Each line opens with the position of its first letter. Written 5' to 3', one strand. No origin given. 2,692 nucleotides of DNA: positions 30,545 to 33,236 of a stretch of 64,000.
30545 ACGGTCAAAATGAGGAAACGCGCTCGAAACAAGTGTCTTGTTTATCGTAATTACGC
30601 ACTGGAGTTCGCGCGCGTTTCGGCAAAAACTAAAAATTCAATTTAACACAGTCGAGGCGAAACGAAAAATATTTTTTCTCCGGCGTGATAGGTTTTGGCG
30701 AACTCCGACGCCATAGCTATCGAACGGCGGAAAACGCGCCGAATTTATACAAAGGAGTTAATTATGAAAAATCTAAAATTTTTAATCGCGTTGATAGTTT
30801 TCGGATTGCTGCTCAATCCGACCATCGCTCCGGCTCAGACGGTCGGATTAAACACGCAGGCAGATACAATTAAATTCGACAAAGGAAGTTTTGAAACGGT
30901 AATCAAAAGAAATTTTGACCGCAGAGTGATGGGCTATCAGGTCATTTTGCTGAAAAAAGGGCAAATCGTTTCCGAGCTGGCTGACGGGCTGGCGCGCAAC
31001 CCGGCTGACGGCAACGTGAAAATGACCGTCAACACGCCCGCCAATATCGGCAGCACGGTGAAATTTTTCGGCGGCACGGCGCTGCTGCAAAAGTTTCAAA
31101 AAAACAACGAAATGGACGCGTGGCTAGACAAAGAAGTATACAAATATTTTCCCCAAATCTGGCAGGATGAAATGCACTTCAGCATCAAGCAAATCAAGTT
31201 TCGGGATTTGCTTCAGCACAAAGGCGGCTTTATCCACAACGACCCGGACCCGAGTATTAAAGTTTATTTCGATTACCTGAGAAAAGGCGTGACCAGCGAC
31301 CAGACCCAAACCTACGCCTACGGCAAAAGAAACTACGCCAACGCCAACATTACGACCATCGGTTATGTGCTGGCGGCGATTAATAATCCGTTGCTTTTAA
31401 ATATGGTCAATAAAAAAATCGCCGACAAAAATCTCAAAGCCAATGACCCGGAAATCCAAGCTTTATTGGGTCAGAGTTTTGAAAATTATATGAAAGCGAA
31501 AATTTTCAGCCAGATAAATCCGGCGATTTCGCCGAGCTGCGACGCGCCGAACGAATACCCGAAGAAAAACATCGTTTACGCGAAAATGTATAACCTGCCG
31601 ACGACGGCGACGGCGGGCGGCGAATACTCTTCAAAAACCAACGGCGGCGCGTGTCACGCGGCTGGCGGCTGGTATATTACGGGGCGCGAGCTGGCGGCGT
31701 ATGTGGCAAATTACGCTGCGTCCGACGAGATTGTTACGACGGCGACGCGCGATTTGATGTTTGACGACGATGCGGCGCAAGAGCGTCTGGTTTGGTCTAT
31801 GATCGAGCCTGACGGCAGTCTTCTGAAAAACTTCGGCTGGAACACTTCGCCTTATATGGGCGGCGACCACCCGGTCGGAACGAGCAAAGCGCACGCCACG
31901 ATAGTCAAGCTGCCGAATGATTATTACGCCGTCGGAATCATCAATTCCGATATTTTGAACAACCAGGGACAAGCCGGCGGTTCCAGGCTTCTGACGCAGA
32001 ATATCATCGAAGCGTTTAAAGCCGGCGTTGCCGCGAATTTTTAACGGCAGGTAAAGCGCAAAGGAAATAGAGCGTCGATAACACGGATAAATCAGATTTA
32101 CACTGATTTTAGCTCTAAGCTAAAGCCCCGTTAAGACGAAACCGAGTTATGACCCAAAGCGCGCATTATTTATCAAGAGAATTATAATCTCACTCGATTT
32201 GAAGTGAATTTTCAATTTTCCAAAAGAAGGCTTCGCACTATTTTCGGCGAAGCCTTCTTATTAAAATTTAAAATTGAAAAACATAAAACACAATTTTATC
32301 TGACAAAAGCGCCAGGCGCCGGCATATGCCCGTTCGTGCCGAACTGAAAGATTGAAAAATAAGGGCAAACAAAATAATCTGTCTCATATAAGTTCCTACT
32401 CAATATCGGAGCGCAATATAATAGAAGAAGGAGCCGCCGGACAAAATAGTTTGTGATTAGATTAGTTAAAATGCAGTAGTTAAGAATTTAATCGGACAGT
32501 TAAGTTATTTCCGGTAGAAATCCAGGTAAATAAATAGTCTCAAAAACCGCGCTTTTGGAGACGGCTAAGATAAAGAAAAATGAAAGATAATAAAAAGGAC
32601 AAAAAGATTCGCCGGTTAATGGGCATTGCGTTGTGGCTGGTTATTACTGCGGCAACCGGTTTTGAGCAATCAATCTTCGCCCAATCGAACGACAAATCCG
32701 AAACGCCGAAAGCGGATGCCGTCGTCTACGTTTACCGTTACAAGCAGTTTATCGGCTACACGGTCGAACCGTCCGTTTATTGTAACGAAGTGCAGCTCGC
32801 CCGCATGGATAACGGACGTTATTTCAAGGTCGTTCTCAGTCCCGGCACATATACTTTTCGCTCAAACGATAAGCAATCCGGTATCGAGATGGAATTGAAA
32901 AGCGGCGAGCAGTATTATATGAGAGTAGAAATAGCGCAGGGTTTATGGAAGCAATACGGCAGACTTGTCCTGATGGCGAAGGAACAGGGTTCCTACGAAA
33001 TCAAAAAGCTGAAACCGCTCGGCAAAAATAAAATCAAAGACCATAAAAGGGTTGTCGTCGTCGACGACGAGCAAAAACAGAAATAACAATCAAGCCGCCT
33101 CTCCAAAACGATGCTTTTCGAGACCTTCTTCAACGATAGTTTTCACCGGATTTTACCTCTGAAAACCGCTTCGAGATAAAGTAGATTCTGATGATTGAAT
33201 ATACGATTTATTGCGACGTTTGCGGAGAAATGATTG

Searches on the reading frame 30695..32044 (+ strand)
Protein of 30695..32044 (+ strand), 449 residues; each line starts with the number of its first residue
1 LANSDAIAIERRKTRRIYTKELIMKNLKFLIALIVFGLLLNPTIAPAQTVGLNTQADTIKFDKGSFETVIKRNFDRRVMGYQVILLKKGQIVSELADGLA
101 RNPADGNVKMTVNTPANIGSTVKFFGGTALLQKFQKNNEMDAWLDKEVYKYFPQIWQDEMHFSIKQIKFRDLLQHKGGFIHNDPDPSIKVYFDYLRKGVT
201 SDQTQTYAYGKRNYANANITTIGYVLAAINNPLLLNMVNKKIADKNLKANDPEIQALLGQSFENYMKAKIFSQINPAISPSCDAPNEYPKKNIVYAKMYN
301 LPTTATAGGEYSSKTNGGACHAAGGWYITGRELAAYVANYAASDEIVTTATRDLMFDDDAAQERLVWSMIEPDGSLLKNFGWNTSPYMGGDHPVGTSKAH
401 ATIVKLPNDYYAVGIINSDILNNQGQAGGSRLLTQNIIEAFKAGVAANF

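Call 57: search_protein_families(library=pfam, proteins=[window:30695-32044:+], max_evalue=0.0001)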
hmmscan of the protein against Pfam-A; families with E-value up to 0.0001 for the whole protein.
window:30695-32044:+ (449 aa): 1 family
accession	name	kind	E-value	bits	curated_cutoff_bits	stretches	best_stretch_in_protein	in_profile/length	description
PF00144.29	Beta-lactamase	-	7e-16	58.7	27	1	73-390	9-279/329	Beta-lactamase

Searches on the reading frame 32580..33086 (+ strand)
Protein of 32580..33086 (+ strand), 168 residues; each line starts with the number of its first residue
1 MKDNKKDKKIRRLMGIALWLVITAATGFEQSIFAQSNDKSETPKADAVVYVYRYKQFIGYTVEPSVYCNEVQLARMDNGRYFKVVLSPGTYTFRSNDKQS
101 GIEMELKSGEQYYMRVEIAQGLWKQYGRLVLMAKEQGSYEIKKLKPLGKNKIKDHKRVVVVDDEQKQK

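Call 57: search_protein_families(library=pfam, proteins=[window:32580-33086:+], max_evalue=0.0001)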
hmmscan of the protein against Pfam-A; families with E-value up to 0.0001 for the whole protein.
window:32580-33086:+ (168 aa): 1 family
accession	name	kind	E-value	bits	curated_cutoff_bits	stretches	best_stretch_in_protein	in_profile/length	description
PF11008.14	DUF2846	-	1.9e-12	47.5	34.3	1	45-121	3-83/92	Protein of unknown function (DUF2846)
